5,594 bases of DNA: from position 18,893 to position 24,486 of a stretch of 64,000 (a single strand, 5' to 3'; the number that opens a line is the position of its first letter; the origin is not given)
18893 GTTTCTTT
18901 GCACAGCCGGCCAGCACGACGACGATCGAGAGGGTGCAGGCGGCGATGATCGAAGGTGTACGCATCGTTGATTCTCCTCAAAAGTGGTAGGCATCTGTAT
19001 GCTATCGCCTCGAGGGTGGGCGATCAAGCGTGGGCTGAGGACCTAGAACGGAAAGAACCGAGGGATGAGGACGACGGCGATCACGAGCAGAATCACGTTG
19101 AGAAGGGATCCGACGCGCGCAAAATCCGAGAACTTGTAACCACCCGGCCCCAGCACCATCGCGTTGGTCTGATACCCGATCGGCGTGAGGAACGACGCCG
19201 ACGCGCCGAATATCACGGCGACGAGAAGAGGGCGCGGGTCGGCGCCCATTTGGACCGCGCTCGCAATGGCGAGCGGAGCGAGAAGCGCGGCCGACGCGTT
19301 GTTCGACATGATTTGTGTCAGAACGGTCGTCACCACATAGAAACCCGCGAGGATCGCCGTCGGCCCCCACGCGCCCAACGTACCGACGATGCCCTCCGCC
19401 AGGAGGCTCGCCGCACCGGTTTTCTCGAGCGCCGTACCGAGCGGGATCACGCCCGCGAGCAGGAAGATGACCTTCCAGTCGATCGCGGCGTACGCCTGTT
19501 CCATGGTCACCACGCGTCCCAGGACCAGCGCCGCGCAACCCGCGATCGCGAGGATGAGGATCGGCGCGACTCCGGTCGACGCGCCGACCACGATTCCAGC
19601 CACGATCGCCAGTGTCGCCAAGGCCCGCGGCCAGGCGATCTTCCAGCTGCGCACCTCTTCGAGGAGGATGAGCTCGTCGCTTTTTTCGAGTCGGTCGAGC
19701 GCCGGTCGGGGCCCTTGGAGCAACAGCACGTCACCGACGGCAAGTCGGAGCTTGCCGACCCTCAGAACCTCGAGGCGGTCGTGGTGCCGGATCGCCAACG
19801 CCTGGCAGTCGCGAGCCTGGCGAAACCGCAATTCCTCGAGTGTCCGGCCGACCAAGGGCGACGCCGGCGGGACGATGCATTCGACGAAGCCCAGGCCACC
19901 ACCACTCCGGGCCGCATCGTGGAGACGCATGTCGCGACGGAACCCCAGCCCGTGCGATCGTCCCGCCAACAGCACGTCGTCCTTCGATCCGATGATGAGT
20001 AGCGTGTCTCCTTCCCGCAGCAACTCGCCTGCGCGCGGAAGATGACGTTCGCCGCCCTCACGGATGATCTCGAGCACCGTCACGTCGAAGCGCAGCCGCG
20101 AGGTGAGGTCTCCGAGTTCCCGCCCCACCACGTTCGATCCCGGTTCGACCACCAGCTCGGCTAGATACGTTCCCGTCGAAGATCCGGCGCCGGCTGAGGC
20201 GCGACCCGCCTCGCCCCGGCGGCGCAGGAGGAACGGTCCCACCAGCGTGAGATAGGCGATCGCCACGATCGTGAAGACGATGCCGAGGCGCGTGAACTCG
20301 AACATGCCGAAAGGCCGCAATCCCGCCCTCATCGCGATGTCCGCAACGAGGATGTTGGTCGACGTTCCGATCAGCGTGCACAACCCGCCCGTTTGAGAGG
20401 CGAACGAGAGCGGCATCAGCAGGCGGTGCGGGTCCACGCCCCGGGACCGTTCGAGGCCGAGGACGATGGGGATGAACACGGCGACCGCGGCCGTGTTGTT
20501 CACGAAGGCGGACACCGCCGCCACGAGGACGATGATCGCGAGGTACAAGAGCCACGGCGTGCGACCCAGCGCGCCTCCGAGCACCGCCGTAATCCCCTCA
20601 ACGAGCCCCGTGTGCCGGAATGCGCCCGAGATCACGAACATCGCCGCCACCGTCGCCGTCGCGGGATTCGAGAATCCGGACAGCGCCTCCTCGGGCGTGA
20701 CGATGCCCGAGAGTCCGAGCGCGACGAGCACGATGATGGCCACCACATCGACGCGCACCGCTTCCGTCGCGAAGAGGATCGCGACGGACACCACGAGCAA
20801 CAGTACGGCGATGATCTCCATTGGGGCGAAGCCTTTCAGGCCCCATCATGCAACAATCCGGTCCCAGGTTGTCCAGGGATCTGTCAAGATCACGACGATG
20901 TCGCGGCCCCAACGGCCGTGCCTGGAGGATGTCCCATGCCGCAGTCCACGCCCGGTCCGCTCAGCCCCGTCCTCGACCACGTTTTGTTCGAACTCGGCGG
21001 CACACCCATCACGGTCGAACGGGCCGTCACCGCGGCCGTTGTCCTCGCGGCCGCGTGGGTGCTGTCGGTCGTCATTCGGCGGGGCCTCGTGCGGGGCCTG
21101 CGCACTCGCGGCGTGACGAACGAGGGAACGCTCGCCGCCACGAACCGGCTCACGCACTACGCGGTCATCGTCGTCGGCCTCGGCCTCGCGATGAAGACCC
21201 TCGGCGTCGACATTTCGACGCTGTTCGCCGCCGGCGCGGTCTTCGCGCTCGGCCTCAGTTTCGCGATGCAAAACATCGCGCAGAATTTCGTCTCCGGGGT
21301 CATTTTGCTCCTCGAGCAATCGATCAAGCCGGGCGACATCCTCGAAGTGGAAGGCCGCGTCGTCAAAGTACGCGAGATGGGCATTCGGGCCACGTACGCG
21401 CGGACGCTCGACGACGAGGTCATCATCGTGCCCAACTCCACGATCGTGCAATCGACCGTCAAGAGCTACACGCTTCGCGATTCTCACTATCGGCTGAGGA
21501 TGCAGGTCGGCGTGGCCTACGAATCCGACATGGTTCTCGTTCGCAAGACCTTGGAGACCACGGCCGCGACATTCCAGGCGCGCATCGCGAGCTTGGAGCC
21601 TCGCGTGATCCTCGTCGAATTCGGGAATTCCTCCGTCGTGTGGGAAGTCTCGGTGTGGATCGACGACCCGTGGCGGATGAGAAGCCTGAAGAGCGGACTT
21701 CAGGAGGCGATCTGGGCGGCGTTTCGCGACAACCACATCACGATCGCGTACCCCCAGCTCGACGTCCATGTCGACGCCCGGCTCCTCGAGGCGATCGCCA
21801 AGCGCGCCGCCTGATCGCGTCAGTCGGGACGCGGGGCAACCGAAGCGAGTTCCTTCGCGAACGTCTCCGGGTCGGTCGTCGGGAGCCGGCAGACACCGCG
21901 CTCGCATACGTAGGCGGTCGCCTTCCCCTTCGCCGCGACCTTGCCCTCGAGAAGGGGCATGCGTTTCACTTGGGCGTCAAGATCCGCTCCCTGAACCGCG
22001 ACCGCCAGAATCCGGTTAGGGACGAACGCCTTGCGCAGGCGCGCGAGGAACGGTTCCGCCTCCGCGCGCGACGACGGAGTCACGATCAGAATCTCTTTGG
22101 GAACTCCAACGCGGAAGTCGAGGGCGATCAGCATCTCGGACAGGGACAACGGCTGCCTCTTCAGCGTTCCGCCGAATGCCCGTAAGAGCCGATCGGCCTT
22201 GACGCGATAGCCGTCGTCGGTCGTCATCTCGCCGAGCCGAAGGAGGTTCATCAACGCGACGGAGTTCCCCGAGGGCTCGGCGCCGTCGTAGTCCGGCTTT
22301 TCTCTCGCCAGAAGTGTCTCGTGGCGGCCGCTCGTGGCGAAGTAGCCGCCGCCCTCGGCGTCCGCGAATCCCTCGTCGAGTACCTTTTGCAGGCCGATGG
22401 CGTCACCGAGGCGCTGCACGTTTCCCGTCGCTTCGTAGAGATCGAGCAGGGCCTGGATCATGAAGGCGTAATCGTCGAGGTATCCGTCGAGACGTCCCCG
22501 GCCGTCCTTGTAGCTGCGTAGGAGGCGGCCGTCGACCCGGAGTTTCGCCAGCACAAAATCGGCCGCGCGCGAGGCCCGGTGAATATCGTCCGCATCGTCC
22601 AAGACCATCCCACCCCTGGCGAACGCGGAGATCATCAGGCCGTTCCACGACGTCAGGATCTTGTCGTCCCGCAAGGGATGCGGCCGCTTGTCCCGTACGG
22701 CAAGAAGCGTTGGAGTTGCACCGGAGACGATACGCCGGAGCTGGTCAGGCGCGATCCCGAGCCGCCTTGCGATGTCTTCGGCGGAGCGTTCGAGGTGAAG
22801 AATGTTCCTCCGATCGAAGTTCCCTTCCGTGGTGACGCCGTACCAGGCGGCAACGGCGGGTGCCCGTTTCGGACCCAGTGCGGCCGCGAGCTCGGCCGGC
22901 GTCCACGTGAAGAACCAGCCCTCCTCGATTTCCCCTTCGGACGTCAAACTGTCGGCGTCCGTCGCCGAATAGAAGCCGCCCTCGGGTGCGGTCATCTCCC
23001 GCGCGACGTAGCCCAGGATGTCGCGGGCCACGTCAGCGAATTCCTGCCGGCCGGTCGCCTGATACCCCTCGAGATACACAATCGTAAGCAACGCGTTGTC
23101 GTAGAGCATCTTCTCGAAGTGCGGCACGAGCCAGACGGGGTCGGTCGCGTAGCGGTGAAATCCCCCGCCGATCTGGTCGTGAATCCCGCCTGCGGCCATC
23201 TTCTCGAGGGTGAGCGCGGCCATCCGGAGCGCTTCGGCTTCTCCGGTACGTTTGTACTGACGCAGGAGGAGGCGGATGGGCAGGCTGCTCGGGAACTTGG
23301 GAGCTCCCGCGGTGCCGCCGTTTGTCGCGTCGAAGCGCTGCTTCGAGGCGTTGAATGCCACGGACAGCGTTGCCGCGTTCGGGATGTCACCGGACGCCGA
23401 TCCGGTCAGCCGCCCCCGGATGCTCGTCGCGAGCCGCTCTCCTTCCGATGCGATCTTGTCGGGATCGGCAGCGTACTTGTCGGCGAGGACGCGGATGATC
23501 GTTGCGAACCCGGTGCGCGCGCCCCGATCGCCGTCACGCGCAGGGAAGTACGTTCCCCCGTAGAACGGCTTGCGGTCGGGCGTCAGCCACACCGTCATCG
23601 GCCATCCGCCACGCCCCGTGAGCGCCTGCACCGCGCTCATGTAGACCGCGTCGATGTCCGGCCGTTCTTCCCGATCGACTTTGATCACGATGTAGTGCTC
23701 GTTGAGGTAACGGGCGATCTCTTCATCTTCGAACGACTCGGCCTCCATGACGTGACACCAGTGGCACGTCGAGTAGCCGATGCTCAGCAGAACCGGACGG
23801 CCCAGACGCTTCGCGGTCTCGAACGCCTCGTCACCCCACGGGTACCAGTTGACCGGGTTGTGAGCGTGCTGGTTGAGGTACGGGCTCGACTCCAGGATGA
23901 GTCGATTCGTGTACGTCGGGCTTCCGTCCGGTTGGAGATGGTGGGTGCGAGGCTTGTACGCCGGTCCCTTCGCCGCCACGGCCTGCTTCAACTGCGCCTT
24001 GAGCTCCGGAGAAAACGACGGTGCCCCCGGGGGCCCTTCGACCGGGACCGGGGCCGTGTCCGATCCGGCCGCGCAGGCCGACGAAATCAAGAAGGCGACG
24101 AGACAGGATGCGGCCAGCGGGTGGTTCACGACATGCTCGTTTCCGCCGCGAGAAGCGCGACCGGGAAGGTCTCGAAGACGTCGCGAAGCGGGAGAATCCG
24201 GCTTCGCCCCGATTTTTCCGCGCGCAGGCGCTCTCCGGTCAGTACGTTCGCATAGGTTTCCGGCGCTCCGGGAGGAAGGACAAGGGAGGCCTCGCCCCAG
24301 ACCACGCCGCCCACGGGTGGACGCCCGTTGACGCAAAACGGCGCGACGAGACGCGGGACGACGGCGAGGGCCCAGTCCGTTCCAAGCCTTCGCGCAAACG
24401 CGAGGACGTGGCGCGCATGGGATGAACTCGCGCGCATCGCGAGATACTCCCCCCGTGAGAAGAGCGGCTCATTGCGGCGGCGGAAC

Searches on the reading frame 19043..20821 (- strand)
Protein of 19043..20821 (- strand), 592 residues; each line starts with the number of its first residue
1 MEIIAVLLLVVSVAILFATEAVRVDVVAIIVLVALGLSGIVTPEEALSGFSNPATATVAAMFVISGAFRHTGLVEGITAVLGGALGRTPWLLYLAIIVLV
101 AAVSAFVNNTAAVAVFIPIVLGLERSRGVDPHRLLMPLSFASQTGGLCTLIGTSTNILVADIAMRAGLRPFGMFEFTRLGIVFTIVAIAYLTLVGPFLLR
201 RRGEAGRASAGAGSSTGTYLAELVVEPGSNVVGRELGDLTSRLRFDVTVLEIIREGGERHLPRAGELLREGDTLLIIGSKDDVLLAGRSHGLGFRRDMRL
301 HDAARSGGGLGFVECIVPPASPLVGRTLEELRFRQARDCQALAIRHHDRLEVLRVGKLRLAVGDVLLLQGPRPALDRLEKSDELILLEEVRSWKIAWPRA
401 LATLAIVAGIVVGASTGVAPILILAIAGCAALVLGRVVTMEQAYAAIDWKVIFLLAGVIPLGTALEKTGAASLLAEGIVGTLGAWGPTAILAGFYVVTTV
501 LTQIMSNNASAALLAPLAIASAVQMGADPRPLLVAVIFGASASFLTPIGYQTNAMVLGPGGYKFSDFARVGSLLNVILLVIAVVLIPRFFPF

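Call 7: search_protein_families(library=pfam, proteins=[window:19043-20821:-], max_evalue=0.001)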
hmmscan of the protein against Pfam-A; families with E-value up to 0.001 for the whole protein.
window:19043-20821:- (592 aa): 4 families
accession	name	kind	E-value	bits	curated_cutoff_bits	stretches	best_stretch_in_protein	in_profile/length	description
PF03600.22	CitMHS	-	1.1e-84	284.9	31.9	1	15-539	2-336/336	Citrate transporter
PF02080.26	TrkA_C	-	1e-25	89.8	27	2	220-283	1-63/71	TrkA-C domain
PF00939.25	Na_sulph_symp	-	5.8e-25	88.7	27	3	423-586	295-462/472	Sodium:sulfate symporter transmembrane region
PF06808.19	DctM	-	1.2e-05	24.8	23.8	1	390-550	207-373/413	Tripartite ATP-independent periplasmic transporter, DctM component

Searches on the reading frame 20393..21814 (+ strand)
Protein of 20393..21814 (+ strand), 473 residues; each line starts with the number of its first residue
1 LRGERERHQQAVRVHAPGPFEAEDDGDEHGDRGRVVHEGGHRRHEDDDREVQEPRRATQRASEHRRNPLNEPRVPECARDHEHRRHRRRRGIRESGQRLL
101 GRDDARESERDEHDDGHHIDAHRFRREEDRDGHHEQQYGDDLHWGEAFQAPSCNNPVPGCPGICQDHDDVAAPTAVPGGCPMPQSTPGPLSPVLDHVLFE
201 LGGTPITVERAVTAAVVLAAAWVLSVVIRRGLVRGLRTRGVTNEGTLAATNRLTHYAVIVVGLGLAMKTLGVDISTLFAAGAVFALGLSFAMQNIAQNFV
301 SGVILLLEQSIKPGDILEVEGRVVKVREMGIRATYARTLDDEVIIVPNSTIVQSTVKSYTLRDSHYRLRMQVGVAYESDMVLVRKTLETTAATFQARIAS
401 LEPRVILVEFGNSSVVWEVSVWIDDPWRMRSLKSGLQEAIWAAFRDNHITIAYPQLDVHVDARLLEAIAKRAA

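Call 7: search_protein_families(library=pfam, proteins=[window:20393-21814:+], max_evalue=0.001)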
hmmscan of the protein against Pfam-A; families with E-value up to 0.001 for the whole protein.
window:20393-21814:+ (473 aa): 3 families
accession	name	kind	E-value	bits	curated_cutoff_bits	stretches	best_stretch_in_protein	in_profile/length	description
PF00924.24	MS_channel_2nd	-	1.1e-15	57.9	20.2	1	294-358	1-65/68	Mechanosensitive ion channel, beta-domain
PF21082.3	MS_channel_3rd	-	2.6e-08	34.6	21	1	369-451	2-88/88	Mechanosensitive ion channel MscS, C-terminal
PF21088.3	MS_channel_1st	-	1.8e-05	25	23.1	1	254-293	3-42/42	Mechanosensitive ion channel, transmembrane helices 2/3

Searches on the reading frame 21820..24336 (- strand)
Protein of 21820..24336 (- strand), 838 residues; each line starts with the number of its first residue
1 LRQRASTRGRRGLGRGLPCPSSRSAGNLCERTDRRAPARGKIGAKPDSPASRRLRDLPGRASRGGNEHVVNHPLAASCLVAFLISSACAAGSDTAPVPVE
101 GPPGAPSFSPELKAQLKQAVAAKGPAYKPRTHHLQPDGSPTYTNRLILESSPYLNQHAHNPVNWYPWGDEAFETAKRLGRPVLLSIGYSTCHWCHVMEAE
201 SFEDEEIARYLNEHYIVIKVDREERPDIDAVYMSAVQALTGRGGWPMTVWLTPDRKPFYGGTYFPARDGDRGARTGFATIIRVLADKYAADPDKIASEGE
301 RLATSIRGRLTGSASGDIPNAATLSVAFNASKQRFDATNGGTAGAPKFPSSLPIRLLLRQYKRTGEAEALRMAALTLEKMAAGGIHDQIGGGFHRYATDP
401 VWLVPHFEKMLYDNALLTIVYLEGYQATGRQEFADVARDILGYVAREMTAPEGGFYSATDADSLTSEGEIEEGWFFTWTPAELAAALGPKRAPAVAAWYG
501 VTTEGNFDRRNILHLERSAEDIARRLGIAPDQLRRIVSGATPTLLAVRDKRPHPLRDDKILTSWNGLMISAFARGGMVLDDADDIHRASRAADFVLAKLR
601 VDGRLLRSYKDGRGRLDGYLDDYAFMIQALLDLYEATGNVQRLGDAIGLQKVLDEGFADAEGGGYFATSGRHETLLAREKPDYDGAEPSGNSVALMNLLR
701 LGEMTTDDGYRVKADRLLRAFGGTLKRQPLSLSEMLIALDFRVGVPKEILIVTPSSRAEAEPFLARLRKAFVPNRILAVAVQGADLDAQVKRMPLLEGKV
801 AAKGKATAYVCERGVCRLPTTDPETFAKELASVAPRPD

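Call 7: search_protein_families(library=pfam, proteins=[window:21820-24336:-], max_evalue=0.001)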
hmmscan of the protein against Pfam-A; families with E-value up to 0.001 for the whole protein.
window:21820-24336:- (838 aa): 2 families
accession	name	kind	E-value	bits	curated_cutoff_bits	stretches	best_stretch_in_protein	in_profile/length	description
PF03190.21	Thioredox_DsbH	-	1e-71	240.6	27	1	143-306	1-162/163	Protein of unknown function, DUF255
PF13899.12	Thioredoxin_7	-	1.3e-09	38.5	27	1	163-227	1-65/83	Thioredoxin-like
